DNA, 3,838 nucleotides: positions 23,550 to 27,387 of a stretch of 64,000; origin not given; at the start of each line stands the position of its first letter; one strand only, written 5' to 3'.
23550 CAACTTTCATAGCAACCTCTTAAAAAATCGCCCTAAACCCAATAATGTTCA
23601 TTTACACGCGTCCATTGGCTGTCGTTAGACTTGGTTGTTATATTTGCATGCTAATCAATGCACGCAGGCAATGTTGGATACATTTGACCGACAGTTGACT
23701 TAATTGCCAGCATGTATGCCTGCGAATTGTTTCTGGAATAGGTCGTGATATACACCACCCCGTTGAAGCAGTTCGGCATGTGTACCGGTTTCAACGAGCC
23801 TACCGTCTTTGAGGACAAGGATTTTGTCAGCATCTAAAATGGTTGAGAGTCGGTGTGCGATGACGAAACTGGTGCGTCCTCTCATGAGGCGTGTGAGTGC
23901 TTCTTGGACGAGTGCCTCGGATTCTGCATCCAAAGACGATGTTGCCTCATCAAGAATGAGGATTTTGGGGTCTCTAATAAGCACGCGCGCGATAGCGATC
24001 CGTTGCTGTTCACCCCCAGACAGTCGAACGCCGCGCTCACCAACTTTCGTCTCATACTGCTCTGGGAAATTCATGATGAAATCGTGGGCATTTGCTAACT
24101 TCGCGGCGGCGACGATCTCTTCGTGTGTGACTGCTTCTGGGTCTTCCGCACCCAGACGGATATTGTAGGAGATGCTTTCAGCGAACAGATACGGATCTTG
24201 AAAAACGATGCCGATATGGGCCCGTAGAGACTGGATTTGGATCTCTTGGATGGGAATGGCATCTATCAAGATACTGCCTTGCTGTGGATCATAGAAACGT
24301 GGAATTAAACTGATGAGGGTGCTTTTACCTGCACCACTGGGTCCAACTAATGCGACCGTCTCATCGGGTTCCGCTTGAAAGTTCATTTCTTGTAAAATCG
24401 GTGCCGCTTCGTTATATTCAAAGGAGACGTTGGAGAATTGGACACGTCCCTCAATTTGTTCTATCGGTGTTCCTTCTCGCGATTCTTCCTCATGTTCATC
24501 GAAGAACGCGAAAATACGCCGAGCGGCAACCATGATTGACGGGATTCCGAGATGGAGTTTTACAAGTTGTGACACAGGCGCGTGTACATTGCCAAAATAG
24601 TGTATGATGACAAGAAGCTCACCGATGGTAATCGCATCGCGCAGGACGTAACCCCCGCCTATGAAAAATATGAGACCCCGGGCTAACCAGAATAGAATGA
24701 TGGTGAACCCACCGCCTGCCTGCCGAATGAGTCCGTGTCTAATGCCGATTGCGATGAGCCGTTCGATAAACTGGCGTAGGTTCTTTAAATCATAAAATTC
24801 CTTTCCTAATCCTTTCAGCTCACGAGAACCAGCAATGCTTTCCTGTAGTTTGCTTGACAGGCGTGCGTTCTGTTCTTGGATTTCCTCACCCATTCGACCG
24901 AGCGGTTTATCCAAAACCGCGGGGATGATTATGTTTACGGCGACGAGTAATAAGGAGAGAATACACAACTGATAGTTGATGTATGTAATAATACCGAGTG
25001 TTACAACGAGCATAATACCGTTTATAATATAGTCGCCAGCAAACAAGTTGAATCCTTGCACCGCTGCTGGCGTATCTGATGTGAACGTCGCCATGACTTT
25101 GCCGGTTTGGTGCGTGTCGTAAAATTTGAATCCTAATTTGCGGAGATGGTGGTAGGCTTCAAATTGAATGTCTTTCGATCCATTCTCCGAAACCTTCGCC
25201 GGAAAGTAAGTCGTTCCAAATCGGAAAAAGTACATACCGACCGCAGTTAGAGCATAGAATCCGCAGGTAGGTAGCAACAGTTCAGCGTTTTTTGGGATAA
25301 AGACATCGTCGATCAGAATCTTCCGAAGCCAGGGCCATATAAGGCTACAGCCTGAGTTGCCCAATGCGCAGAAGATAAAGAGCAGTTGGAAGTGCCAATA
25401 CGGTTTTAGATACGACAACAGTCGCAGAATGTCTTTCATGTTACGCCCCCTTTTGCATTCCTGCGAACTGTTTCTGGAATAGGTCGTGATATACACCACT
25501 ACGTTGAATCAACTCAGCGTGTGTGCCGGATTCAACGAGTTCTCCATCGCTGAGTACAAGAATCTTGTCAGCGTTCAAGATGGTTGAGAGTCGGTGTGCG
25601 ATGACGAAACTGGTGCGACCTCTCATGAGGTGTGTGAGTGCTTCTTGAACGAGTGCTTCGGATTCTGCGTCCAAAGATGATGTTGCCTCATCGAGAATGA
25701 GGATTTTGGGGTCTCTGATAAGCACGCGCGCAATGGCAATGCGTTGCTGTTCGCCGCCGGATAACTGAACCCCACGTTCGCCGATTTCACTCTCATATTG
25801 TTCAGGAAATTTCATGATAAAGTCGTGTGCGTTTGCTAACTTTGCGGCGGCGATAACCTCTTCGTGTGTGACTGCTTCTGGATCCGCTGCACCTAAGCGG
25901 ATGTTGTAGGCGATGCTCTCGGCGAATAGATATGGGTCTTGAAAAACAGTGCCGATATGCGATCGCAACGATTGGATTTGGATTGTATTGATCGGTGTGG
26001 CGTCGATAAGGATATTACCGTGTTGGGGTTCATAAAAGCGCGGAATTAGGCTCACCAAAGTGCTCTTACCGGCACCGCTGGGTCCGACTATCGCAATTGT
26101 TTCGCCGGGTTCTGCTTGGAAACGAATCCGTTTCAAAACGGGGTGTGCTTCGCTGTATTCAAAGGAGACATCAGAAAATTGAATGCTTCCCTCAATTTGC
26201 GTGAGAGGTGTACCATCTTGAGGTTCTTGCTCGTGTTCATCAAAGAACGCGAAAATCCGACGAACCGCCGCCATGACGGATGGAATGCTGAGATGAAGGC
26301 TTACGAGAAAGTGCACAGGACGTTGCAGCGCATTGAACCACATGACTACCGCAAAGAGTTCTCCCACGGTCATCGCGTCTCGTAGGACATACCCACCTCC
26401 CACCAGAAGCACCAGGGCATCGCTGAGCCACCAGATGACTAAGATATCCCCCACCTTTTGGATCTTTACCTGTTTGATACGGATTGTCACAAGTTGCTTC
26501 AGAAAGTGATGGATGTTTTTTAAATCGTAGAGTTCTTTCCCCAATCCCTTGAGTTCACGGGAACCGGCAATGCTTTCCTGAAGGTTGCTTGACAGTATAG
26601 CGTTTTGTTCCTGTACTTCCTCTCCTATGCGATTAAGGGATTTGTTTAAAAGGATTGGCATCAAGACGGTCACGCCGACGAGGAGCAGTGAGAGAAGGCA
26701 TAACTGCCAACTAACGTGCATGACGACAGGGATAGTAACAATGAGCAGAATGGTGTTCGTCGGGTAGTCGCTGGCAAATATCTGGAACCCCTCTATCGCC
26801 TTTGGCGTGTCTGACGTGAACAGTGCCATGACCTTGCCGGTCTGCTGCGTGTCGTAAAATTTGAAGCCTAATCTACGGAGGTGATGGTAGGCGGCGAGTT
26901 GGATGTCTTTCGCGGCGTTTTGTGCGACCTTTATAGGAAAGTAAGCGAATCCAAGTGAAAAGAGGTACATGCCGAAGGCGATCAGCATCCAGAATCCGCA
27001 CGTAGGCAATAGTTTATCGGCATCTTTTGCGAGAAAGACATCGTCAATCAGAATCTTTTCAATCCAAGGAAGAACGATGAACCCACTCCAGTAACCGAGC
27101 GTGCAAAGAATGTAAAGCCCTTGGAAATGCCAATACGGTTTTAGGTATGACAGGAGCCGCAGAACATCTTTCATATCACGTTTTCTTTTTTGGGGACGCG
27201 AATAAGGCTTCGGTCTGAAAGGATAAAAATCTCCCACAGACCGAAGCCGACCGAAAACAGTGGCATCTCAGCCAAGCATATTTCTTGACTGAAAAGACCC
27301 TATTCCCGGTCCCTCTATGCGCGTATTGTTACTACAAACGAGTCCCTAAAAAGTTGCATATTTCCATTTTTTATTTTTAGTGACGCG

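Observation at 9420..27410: Candidate ECF-sigma export regulon defined by three copies of one promoter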

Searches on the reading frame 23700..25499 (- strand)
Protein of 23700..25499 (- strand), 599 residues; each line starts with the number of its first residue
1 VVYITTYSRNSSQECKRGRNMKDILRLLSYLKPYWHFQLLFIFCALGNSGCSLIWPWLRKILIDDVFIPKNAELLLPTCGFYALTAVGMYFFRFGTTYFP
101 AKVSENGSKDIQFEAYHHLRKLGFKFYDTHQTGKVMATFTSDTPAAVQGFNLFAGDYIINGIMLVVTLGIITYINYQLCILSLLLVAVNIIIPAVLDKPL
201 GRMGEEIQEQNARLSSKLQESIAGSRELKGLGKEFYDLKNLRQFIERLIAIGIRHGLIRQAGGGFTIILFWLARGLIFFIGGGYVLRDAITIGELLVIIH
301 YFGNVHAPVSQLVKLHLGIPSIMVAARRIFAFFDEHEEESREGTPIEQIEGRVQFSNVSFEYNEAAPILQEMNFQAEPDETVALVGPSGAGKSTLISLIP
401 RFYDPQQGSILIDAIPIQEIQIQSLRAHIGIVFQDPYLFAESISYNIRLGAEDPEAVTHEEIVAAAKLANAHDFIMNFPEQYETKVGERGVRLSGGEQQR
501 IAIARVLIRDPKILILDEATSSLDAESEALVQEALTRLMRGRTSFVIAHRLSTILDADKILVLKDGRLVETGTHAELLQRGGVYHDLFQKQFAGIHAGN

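Call 7: search_protein_families(library=pfam, proteins=[window:23700-25499:-])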
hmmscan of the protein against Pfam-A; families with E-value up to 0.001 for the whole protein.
window:23700-25499:- (599 aa): 5 families
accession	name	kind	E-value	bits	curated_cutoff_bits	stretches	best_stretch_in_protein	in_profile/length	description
PF00005.33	ABC_tran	-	1.4e-34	120.1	25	1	369-521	1-137/137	ABC transporter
PF00664.28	ABC_membrane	-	6.3e-34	118.3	28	1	40-303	3-268/274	ABC transporter transmembrane region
PF02463.25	SMC_N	-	2.9e-05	24.1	40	0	383-562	28-210/220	RecF/RecN/SMC N terminal domain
PF13191.12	AAA_16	-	0.00044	21.2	32.6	0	377-540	23-161/167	AAA ATPase domain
PF13555.12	AAA_29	-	0.00056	20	27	0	374-396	17-39/61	P-loop containing region of AAA domain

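Call 58: search_protein_families(library=ncbifam, proteins=[window:23700-25499:-], max_evalue=0.00001)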
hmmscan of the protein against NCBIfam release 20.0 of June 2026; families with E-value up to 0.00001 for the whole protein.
window:23700-25499:- (599 aa): 182 families (the best 25 are shown)
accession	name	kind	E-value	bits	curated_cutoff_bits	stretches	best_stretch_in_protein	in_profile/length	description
TIGR02203.1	MsbA_lipidA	equivalog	1.3e-130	436.7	602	1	26-593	4-571/572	lipid A export permease/ATP-binding protein MsbA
TIGR00958.1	3a01208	subfamily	1.5e-119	400.3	874.6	1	11-587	136-710/711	antigen peptide transporter 2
TIGR02204.1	MsbA_rel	hypoth_equivalog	2.9e-119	399.3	780.4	1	20-592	2-576/576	ABC transporter, permease/ATP-binding protein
NF052233.1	CphA_assoc_ABC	equivalog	2e-116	390.2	880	1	13-592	161-744/766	cyanophycin metabolism-associated ABC transporter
NF010178.0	PRK13657.1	equivalog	5.4e-108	362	733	1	111-592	91-571/588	glucan ABC transporter ATP-binding protein/ permease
NF045513.1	HepA_fam_ABC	equivalog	1.6e-106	357.1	725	1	91-591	110-609/610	heterocyst formation ABC transporter subunit HepA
TIGR01846.1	type_I_sec_HlyB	subfamily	2.9e-103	346.5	725.55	1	52-591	155-692/694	type I secretion system permease/ATPase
NF008381.0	PRK11176.1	equivalog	1.9e-98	330.4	867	1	56-593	45-581/582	lipid A ABC transporter ATP-binding protein/permease MsbA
TIGR03796.1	NHLM_micro_ABC1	equivalog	3.4e-92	309.8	853.3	1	16-588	134-709/710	NHLP family bacteriocin export ABC transporter peptidase/permease/ATPase subunit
TIGR03797.1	NHLM_micro_ABC2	equivalog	4.3e-92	309.7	709.4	1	45-591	145-685/686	NHLP bacteriocin export ABC transporter permease/ATPase subunit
TIGR01193.1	bacteriocin_ABC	subfamily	1.8e-84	284.6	523.85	1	65-589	184-707/708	peptide cleavage/export ABC transporter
NF008055.0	PRK10789.1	equivalog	1.4e-83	281.4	845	1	51-591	31-571/590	SmdA family multidrug ABC transporter permease/ATP-binding protein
TIGR01192.1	chvA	subfamily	1.8e-83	281.2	585.4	1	156-590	136-569/585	glucan export ABC transporter ATP-binding protein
TIGR03375.1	type_I_sec_LssB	subfamily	2e-81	274.3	693.1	1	163-579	274-690/696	type I secretion system permease/ATPase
NF000475.1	tet_ABC_46_B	exception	1.1e-76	258.7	1250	1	21-587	1-570/578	tetracycline efflux ABC transporter Tet(46) subunit B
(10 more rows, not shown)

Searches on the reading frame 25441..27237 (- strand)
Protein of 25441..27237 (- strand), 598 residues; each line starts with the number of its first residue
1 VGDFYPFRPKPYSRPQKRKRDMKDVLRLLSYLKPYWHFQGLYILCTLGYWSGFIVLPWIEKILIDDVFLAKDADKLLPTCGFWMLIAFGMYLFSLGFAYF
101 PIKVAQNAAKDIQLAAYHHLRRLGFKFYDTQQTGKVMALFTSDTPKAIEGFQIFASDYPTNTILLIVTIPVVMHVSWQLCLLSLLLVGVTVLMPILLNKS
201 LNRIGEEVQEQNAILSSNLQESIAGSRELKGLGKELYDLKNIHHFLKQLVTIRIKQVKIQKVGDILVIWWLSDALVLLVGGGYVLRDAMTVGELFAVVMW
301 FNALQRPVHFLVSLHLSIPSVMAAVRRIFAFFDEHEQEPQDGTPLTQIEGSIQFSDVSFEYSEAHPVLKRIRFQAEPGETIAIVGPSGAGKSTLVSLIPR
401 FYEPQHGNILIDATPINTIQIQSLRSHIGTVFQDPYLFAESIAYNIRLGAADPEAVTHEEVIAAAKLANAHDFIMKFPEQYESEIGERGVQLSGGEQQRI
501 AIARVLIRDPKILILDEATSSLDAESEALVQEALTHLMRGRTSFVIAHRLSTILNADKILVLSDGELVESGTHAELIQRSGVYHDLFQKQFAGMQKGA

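Call 7: search_protein_families(library=pfam, proteins=[window:25441-27237:-])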
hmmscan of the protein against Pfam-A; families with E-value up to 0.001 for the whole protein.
window:25441-27237:- (598 aa): 5 families
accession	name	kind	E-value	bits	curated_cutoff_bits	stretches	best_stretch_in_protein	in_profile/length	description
PF00005.33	ABC_tran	-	1.2e-34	120.2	25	1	368-520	1-137/137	ABC transporter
PF00664.28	ABC_membrane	-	1.6e-31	110.4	28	1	44-308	6-274/274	ABC transporter transmembrane region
PF02463.25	SMC_N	-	7.8e-06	25.9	40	0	491-561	136-210/220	RecF/RecN/SMC N terminal domain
PF13191.12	AAA_16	-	6.8e-05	23.9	32.6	1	377-539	24-161/167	AAA ATPase domain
PF13401.12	AAA_22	-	0.0008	20.2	27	0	381-526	8-97/130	AAA domain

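Call 46: find_related_loci(query=window:25444-27237:-, collection=metagenome_contigs, flank=4000)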
Query window:25444-27237:- (598 aa) in metagenome_contigs; peptide patterns used: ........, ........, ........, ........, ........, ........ (x = any residue, [..] = any of these).
47 stretches matched a pattern; 9 encode a relative of the query (tblastn E <= 1e-3); 8 distinct loci.
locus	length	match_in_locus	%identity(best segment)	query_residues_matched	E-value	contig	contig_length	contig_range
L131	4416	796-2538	88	18-598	0e+0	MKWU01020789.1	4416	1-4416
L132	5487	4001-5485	93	18-512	0e+0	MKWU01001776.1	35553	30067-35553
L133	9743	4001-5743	91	18-598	0e+0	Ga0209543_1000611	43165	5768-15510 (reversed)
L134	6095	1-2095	71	13-597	0e+0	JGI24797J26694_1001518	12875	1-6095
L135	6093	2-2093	71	13-597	0e+0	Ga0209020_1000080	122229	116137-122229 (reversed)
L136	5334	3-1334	94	154-597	0e+0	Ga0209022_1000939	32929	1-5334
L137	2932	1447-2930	91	18-512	0e+0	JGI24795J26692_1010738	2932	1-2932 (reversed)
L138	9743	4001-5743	91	18-598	0e+0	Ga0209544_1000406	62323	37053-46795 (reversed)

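Call 58: search_protein_families(library=ncbifam, proteins=[window:25441-27237:-], max_evalue=0.00001)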
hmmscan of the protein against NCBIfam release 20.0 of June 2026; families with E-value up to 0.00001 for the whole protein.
window:25441-27237:- (598 aa): 185 families (the best 25 are shown)
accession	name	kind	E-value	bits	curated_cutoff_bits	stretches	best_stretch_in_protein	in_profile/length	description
TIGR02203.1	MsbA_lipidA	equivalog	5.6e-126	421.3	602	1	27-592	4-571/572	lipid A export permease/ATP-binding protein MsbA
TIGR00958.1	3a01208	subfamily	4.6e-122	408.6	874.6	1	18-586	142-710/711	antigen peptide transporter 2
TIGR02204.1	MsbA_rel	hypoth_equivalog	3.2e-118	395.9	780.4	1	23-591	4-576/576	ABC transporter, permease/ATP-binding protein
NF010178.0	PRK13657.1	equivalog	4.9e-111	372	733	1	74-592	53-572/588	glucan ABC transporter ATP-binding protein/ permease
NF052233.1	CphA_assoc_ABC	equivalog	6.1e-108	362.1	880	1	16-592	163-745/766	cyanophycin metabolism-associated ABC transporter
NF045513.1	HepA_fam_ABC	equivalog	1.3e-107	360.7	725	1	95-590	109-609/610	heterocyst formation ABC transporter subunit HepA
TIGR01846.1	type_I_sec_HlyB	subfamily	2.4e-103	346.7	725.55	1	58-590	160-692/694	type I secretion system permease/ATPase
NF008381.0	PRK11176.1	equivalog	6.6e-100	335.2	867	1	61-592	49-581/582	lipid A ABC transporter ATP-binding protein/permease MsbA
TIGR01192.1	chvA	subfamily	1.1e-89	301.6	585.4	1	160-589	139-569/585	glucan export ABC transporter ATP-binding protein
TIGR03796.1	NHLM_micro_ABC1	equivalog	1e-88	298.3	853.3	1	17-587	134-709/710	NHLP family bacteriocin export ABC transporter peptidase/permease/ATPase subunit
TIGR03797.1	NHLM_micro_ABC2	equivalog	1.1e-88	298.4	709.4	1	35-590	135-685/686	NHLP bacteriocin export ABC transporter permease/ATPase subunit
TIGR01193.1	bacteriocin_ABC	subfamily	2.4e-86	290.8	523.85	1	67-588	185-707/708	peptide cleavage/export ABC transporter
NF008055.0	PRK10789.1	equivalog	3.8e-86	289.8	845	1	54-590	33-571/590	SmdA family multidrug ABC transporter permease/ATP-binding protein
TIGR03375.1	type_I_sec_LssB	subfamily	1.3e-82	278.2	693.1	1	165-579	275-691/696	type I secretion system permease/ATPase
NF008056.1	PRK10790.1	equivalog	3.7e-78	263.5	746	1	82-594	74-579/584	SmdB family multidrug efflux ABC transporter permease/ATP-binding protein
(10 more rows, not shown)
